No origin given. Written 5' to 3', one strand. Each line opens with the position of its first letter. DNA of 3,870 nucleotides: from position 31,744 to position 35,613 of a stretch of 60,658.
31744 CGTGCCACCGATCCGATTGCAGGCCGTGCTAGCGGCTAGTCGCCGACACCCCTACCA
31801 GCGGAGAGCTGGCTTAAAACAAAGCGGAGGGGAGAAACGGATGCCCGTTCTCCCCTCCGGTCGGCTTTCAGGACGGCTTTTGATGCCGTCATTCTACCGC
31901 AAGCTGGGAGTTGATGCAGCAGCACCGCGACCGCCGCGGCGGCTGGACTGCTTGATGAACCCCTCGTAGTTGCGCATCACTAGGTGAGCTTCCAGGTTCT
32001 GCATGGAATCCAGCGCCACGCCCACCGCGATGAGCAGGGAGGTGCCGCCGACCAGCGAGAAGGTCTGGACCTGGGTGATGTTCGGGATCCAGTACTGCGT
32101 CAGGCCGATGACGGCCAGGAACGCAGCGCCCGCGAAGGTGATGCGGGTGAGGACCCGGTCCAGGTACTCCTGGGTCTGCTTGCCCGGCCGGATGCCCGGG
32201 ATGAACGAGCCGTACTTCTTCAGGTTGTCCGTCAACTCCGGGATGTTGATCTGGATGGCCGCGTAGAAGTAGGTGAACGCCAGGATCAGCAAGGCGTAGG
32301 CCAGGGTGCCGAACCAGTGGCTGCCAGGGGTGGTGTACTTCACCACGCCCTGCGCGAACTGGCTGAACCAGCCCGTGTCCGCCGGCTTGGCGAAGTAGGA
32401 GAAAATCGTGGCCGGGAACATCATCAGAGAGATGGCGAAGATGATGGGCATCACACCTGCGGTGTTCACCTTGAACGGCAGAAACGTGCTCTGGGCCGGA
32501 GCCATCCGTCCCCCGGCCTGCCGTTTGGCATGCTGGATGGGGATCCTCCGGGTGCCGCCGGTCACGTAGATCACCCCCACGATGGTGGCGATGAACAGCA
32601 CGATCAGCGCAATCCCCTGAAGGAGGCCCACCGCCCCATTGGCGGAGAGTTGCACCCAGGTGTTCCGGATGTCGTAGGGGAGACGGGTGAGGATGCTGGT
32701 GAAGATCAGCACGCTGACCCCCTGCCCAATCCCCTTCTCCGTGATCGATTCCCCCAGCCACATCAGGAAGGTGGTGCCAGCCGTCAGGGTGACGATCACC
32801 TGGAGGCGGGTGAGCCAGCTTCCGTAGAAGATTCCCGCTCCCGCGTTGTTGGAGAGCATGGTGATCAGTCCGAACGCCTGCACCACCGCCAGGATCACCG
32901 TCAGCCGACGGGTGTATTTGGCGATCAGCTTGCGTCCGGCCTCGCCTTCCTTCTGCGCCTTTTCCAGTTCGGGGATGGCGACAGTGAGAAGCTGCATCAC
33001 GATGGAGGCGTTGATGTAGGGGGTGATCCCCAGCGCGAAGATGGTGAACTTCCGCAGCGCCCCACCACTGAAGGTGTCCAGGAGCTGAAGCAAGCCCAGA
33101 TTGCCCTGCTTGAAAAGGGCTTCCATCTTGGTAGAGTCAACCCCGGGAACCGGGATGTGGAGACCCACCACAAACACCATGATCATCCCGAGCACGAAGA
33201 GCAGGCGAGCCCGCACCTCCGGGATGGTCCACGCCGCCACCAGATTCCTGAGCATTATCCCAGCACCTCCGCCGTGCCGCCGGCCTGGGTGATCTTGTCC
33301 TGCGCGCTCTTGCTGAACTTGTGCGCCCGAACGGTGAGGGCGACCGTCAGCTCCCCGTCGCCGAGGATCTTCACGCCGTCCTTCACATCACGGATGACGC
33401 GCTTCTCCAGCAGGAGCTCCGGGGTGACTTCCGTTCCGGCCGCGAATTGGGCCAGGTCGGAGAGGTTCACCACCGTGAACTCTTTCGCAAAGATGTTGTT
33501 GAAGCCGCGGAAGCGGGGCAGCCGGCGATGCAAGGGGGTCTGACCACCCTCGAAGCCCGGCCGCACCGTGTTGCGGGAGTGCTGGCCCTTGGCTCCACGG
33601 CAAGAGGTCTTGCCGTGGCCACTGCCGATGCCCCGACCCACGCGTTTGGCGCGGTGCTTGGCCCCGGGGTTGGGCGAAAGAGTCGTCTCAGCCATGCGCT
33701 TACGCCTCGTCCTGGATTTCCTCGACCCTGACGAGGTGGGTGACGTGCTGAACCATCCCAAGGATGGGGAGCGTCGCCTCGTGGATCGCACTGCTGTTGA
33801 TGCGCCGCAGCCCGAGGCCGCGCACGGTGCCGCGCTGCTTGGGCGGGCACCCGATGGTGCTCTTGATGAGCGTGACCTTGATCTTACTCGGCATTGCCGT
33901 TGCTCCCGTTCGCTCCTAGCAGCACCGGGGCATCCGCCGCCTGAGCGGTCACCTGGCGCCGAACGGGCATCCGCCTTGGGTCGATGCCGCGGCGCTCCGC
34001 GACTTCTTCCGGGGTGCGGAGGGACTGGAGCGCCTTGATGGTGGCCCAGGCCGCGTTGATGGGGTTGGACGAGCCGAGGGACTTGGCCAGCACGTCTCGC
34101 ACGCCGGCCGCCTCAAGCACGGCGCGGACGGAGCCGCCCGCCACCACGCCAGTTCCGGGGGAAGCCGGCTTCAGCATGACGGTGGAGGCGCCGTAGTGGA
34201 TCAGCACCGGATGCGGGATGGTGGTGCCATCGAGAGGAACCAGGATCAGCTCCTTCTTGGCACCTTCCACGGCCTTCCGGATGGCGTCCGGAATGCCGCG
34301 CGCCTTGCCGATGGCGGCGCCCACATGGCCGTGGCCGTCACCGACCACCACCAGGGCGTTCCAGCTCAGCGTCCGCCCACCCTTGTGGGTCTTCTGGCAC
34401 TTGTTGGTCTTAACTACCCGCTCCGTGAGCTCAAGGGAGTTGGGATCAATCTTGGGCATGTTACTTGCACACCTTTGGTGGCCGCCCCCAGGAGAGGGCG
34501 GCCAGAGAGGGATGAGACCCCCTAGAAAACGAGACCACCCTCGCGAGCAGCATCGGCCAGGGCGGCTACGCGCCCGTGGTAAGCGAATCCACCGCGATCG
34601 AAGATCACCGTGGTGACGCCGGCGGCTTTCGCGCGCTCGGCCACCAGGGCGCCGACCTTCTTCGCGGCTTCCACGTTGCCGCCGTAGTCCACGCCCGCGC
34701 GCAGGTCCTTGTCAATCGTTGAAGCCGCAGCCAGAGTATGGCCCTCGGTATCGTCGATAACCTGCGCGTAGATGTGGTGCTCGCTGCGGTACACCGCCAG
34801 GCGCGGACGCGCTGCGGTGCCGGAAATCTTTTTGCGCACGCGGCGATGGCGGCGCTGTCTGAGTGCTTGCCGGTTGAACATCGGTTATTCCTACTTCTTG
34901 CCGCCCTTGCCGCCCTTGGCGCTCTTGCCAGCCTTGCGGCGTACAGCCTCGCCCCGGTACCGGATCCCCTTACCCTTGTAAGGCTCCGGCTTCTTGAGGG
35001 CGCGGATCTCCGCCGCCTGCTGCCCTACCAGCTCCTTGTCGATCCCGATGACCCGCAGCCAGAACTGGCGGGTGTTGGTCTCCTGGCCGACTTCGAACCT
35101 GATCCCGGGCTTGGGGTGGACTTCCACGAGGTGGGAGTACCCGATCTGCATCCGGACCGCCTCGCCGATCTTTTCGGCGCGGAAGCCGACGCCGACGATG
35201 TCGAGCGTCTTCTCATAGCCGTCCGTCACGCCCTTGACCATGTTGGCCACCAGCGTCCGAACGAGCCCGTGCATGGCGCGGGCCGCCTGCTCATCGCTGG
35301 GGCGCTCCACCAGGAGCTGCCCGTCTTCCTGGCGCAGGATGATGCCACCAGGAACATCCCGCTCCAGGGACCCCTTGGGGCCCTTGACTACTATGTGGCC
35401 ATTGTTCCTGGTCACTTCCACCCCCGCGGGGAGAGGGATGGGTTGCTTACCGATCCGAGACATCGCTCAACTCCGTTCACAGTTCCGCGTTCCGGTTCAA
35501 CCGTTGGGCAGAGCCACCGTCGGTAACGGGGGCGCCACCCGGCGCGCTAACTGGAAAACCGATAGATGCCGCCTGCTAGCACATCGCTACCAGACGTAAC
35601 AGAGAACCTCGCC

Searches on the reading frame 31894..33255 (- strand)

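Call 47: search_protein_families(library=pfam, proteins=[window:31894-33255:-], max_evalue=0.001)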
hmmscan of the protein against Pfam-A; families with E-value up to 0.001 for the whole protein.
window:31894-33255:- (453 aa): 1 family
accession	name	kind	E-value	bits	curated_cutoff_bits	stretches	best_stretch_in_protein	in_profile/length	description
PF00344.25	SecY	-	2.8e-106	355.8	32.2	1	71-418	1-306/306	SecY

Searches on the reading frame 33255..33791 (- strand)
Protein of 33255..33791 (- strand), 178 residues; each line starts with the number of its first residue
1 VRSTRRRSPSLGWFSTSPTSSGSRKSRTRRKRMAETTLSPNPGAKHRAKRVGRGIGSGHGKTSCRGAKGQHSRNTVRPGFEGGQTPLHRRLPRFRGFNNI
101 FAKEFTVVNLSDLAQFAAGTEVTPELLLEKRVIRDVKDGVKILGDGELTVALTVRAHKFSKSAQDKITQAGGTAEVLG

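Call 47: search_protein_families(library=pfam, proteins=[window:33255-33791:-], max_evalue=0.001)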
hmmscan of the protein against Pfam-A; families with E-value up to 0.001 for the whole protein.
window:33255-33791:- (178 aa): 1 family
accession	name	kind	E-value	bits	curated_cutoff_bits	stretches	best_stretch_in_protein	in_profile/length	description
PF00828.25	Ribosomal_L27A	-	1.9e-19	70.2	21.5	1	107-175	1-72/72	Ribosomal proteins 50S-L15, 50S-L18e, 60S-L27A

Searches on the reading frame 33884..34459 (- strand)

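Call 47: search_protein_families(library=pfam, proteins=[window:33884-34459:-], max_evalue=0.001)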
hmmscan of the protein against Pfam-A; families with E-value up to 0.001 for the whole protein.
window:33884-34459:- (191 aa): 2 families
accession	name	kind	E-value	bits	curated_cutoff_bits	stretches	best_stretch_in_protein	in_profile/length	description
PF03719.21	Ribosomal_S5_C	-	1.2e-30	105.2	21.5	1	88-157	2-71/71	Ribosomal protein S5, C-terminal domain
PF00333.26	Ribosomal_S5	-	5.9e-23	81.1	27.1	1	11-75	1-65/65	Ribosomal protein S5, N-terminal domain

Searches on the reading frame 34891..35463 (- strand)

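Call 47: search_protein_families(library=pfam, proteins=[window:34891-35463:-], max_evalue=0.001)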
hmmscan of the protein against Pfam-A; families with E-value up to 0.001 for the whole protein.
window:34891-35463:- (190 aa): 1 family
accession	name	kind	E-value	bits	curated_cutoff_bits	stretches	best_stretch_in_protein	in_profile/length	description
PF00347.28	Ribosomal_L6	-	3.4e-34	117.9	27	2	12-82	2-80/80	Ribosomal protein L6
